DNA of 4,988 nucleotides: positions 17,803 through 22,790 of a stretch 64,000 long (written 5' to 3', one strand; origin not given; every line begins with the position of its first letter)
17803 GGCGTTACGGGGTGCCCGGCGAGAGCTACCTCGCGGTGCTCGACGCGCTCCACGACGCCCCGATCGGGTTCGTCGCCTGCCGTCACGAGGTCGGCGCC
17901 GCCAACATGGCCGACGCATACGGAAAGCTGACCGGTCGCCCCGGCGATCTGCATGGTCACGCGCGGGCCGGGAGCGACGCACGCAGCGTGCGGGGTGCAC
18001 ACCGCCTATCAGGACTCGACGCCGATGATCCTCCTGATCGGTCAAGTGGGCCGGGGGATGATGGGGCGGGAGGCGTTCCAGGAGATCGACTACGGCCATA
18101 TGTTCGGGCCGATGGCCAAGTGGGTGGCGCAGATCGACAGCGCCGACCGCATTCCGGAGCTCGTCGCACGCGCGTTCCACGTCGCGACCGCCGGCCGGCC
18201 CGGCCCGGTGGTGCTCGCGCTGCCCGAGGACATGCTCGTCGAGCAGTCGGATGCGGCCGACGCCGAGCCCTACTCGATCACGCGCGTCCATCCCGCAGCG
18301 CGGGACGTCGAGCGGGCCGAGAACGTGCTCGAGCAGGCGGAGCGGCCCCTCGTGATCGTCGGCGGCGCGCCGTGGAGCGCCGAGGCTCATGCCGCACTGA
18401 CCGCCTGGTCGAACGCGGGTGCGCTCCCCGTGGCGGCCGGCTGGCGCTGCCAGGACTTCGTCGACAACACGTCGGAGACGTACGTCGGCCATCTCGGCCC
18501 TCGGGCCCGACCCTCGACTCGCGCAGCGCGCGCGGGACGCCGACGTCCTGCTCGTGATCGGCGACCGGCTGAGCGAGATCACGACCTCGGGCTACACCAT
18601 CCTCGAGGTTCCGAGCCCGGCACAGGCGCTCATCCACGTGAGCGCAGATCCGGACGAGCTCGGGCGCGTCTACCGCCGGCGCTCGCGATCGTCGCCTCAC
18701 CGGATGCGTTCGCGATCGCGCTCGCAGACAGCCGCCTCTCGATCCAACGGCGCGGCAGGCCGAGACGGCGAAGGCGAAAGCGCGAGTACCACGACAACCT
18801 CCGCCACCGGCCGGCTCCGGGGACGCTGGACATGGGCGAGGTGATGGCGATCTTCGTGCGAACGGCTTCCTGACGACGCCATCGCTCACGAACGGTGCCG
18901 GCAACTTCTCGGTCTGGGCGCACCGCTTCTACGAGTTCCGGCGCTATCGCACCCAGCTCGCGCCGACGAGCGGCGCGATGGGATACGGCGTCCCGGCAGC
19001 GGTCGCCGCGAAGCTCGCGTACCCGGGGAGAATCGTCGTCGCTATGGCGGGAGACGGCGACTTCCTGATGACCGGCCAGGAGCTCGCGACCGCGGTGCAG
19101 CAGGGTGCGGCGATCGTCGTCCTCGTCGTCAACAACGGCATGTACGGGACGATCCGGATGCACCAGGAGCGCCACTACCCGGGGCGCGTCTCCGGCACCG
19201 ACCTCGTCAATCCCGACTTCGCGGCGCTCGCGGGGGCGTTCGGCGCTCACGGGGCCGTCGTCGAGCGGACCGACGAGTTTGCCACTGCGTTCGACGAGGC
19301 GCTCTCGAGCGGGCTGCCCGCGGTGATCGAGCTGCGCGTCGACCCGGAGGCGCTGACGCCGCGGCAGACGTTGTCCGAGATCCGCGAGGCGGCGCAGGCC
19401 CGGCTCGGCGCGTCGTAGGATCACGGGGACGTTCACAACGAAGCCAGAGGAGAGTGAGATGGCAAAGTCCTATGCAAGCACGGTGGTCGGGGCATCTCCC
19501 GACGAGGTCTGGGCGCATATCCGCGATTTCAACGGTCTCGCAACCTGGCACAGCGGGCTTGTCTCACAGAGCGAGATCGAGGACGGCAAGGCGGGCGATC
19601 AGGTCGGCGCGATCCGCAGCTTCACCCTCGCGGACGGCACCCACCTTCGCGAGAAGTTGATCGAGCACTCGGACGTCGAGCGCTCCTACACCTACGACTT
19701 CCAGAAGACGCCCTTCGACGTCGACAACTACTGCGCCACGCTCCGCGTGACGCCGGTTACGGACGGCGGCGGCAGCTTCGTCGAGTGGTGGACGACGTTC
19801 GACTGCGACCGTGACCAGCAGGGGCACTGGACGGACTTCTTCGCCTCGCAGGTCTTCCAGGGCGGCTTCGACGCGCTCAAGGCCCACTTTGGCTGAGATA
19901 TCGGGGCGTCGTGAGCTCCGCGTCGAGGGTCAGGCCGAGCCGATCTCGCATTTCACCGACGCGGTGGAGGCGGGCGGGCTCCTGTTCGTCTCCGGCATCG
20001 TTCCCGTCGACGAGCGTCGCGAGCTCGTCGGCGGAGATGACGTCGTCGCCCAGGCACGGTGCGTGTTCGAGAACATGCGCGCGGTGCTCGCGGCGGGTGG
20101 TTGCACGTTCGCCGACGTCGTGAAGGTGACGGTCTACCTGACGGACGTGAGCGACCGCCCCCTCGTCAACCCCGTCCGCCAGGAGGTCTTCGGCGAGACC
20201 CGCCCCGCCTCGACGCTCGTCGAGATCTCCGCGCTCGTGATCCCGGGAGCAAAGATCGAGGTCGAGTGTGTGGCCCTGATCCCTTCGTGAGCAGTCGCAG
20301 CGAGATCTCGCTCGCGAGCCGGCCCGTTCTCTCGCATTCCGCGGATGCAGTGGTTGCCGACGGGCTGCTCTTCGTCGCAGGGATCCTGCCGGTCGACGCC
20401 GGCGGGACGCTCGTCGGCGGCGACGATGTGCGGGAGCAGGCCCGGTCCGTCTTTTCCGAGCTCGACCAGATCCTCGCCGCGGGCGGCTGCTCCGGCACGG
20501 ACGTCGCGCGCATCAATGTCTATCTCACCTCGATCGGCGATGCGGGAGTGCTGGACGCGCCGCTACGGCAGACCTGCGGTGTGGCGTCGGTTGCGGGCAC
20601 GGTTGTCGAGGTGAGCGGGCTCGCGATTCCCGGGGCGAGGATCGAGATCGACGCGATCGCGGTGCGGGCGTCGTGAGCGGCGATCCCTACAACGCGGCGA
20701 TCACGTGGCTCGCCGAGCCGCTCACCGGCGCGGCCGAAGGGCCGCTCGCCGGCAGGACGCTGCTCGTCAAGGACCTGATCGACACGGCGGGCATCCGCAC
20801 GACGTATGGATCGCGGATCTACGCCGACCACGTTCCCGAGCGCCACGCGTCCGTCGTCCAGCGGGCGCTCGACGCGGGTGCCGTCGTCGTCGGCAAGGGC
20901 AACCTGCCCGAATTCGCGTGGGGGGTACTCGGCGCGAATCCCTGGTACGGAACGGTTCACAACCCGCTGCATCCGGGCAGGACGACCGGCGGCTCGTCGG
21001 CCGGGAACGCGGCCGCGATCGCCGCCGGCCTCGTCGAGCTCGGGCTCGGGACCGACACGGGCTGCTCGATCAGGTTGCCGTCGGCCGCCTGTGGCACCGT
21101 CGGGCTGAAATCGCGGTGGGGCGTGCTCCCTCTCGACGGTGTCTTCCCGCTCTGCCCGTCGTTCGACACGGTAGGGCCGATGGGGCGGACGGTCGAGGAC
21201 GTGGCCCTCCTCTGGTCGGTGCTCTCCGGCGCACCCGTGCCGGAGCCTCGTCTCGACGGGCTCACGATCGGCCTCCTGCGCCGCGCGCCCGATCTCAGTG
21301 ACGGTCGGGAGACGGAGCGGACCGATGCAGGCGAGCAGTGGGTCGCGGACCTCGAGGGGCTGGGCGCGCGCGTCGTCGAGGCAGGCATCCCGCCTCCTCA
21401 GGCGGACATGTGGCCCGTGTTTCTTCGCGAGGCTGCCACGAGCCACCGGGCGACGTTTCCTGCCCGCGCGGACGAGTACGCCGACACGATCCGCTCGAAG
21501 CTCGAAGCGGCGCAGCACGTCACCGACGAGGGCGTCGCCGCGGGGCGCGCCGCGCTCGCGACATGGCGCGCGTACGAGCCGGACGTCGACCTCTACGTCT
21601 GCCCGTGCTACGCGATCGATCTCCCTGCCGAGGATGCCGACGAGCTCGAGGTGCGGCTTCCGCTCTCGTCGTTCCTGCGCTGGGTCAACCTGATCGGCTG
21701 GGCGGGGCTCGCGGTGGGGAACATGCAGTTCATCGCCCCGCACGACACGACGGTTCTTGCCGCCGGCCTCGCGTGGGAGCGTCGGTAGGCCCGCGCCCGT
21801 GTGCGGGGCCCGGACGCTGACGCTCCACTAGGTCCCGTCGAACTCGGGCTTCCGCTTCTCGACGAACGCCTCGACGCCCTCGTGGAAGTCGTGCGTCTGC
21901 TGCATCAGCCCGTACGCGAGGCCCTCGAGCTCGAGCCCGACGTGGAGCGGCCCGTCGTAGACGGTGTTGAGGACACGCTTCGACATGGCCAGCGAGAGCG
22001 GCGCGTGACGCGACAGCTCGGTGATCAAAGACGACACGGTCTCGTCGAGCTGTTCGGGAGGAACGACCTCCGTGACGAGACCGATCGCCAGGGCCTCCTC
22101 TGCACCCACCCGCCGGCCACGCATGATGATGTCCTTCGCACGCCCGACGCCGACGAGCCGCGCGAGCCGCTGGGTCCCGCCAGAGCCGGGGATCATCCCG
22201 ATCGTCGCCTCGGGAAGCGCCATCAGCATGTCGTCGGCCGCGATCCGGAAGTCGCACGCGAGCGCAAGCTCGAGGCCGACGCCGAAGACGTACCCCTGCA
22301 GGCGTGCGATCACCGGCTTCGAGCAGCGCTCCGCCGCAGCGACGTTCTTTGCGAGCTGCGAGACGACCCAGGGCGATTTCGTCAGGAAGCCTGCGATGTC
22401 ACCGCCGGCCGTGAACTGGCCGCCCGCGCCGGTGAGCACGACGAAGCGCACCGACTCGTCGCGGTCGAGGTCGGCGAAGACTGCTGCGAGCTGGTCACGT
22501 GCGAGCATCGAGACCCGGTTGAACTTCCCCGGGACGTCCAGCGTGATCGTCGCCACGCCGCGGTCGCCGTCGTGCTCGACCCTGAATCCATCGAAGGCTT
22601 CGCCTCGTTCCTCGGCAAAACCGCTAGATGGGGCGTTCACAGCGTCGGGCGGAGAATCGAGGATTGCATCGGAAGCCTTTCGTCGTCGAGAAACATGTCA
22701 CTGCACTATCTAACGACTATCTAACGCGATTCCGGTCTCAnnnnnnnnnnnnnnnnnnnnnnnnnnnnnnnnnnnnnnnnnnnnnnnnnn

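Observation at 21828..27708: Complete hmfABCDE-like furoate degradation cluster in a probable Thermoleophilia-type actinobacterium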

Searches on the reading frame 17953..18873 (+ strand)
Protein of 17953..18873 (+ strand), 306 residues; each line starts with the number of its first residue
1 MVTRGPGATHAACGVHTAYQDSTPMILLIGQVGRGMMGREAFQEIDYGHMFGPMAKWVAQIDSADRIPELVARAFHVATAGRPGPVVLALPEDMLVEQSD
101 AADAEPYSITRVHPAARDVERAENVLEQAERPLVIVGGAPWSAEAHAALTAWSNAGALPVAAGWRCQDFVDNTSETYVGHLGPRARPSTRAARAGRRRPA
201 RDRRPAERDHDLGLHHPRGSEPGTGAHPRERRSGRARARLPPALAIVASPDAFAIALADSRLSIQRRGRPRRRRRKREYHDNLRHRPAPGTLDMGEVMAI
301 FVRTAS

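Call 9: search_protein_families(library=pfam, proteins=[window:17953-18873:+], max_evalue=0.0001)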
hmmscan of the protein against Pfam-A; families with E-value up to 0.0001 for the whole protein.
window:17953-18873:+ (306 aa): 2 families
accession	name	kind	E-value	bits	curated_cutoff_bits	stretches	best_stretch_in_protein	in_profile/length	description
PF02776.23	TPP_enzyme_N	-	3.7e-10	40.1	26.8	1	1-48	69-117/119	Thiamine pyrophosphate enzyme, N-terminal TPP binding domain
PF00205.28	TPP_enzyme_M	-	1.2e-09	38.4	30.4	1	119-191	1-73/137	Thiamine pyrophosphate enzyme, central domain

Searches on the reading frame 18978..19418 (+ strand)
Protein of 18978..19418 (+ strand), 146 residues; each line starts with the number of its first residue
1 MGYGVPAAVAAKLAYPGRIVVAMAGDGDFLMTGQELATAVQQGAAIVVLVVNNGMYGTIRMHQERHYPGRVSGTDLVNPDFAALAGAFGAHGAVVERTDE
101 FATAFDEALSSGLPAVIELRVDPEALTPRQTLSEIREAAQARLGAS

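Call 9: search_protein_families(library=pfam, proteins=[window:18978-19418:+], max_evalue=0.0001)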
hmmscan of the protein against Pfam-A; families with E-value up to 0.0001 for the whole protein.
window:18978-19418:+ (146 aa): 1 family
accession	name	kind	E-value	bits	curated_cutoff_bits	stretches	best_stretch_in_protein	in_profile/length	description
PF02775.26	TPP_enzyme_C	-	1.4e-39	135.8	21.9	1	1-118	30-150/151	Thiamine pyrophosphate enzyme, C-terminal TPP binding domain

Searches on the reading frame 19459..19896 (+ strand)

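Call 9: search_protein_families(library=pfam, proteins=[window:19459-19896:+], max_evalue=0.0001)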
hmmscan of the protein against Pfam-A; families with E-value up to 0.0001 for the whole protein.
window:19459-19896:+ (145 aa): 1 family
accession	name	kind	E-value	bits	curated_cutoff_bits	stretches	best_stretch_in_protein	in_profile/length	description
PF10604.15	Polyketide_cyc2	-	6.3e-25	88.6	27.4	1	1-144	1-141/142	Polyketide cyclase / dehydrase and lipid transport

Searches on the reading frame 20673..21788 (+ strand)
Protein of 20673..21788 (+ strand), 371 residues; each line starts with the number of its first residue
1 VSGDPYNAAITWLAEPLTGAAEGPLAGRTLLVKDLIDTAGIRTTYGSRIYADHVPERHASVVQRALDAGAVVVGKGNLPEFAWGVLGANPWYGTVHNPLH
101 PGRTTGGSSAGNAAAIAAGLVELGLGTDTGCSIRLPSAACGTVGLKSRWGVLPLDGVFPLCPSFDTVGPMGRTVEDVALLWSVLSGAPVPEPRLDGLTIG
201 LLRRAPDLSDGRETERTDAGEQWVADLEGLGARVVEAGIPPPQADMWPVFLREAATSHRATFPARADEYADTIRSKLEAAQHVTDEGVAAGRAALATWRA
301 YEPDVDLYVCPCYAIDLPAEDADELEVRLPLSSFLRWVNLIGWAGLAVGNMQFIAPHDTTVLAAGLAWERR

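Call 9: search_protein_families(library=pfam, proteins=[window:20673-21788:+], max_evalue=0.0001)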
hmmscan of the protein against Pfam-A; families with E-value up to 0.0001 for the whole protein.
window:20673-21788:+ (371 aa): 1 family
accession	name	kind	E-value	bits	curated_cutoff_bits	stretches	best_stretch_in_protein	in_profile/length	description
PF01425.27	Amidase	-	3e-66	224.7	27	1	19-287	41-323/445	Amidase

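Call 34: search_protein_families(library=ncbifam, proteins=[window:20673-21788:+], max_evalue=0.001)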
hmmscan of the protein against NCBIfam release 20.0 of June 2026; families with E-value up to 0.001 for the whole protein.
window:20673-21788:+ (371 aa): 26 families (the best 25 are shown)
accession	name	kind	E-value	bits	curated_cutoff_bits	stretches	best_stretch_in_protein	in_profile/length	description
NF005688.0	PRK07488.1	equivalog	2.7e-59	201.3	532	1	11-240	61-290/474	indoleacetamide hydrolase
NF006169.0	PRK08310.1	equivalog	1.3e-55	189.4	391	1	3-295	4-299/395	amidase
NF006631.0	PRK09201.1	equivalog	4.7e-53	180.5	461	1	14-192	61-240/466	AtzE family amidohydrolase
NF005565.0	PRK07235.1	subfamily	2.9e-52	178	545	1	4-194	69-257/506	amidase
TIGR02715.1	amido_AtzE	subfamily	6.1e-52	177.1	425.75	1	18-187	58-228/452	AtzE family amidohydrolase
NF005460.0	PRK07056.1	subfamily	1.3e-51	175.9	447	1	18-315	67-379/457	amidase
TIGR00132.1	gatA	equivalog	2.3e-49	168.4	481.1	1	22-186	55-219/466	Asp-tRNA(Asn)/Glu-tRNA(Gln) amidotransferase subunit GatA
NF004622.0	PRK05962.1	equivalog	3.3e-47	161.3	463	1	19-239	47-269/431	amidase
NF004766.0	PRK06102.1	equivalog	4.3e-46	158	559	1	19-240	66-291/455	amidase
NF006043.0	PRK08186.1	subfamily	3.8e-45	154.4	487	1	20-348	64-412/600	allophanate hydrolase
NF005686.0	PRK07486.1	subfamily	4.6e-45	154.2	465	1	17-193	72-249/486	amidase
NF004816.0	PRK06170.1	equivalog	3.5e-42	144.7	503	1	19-188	71-246/493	amidase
TIGR02713.1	allophanate_hyd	equivalog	3.4e-41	141.4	511.05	1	20-186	27-192/563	allophanate hydrolase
NF006006.0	PRK08137.1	equivalog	1.5e-40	139.6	534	1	14-187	90-269/529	amidase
NF004815.0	PRK06169.1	equivalog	1.2e-39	136.2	506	1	18-186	68-236/471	amidase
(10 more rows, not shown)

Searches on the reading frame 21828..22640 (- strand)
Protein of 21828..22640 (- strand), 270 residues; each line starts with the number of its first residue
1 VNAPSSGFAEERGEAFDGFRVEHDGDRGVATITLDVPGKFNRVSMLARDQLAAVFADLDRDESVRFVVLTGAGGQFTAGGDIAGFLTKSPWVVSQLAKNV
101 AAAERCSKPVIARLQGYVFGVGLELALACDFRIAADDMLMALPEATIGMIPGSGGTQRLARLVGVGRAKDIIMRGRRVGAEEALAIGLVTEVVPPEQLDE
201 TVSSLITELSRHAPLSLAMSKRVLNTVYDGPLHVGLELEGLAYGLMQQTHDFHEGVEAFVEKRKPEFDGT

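Call 4: search_protein_families(library=ncbifam, proteins=[window:21828-22640:-], max_evalue=0.00001)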
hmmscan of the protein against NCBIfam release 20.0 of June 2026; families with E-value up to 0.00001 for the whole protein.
window:21828-22640:- (270 aa): 73 families (the best 25 are shown)
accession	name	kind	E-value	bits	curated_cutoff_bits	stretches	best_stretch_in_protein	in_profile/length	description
NF005802.0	PRK07657.1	equivalog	1.1e-63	215.2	363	1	26-269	11-259/260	enoyl-CoA hydratase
NF006007.0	PRK08138.1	subfamily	3.5e-60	203.6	355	1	26-269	15-260/261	enoyl-CoA hydratase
NF004475.0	PRK05809.1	subfamily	7.3e-53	179.7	394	1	24-268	9-258/260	short-chain-enoyl-CoA hydratase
NF005803.0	PRK07658.1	equivalog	7.7e-53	179.5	313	1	26-269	9-256/257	enoyl-CoA hydratase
NF042430.2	EnCoAhydt_DpgD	equivalog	9.8e-53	179.2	400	1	28-269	6-257/258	enoyl-CoA-hydratase DpgD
NF007239.0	PRK09674.1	equivalog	1.1e-51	175.8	371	1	26-269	11-256/257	2,3-dehydroadipyl-CoA hydratase PaaF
NF006566.0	PRK09076.1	subfamily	2.9e-50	171.3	286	1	23-267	9-257/260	enoyl-CoA hydratase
NF004517.0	PRK05862.1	equivalog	1.9e-49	168.5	396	1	26-268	11-255/257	enoyl-CoA hydratase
NF051848.1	EnCoAHydtEchA19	equivalog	2.5e-49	168.1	400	1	28-269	9-257/258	enoyl-CoA hydratase EchA19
NF004781.0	PRK06127.1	subfamily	4.8e-49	167.4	291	1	23-269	15-268/269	enoyl-CoA hydratase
NF004796.0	PRK06144.1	subfamily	2.2e-47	161.7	272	1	21-269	10-261/262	enoyl-CoA hydratase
NF006699.0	PRK09245.1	subfamily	3.6e-47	160.9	354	1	23-269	7-265/266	crotonase/enoyl-CoA hydratase family protein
NF004634.0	PRK05980.1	equivalog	7.6e-46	156.6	375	1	22-268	6-261/263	crotonase/enoyl-CoA hydratase family protein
NF006100.0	PRK08252.1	subfamily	5.6e-45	153.9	282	1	23-270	7-254/254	crotonase/enoyl-CoA hydratase family protein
NF006107.0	PRK08258.1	equivalog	4e-44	151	330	1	19-269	19-276/277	enoyl-CoA hydratase family protein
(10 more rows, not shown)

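Call 5: search_protein_families(library=pfam, proteins=[window:21828-22640:-], max_evalue=0.00001)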
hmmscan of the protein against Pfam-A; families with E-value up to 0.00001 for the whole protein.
window:21828-22640:- (270 aa): 2 families
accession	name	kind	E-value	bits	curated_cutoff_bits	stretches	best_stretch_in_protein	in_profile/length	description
PF00378.25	ECH_1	-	5.7e-57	193.4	27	1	26-269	3-250/251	Enoyl-CoA hydratase/isomerase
PF16113.10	ECH_2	-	7e-32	111.7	27.2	1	30-205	2-184/335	Enoyl-CoA hydratase/isomerase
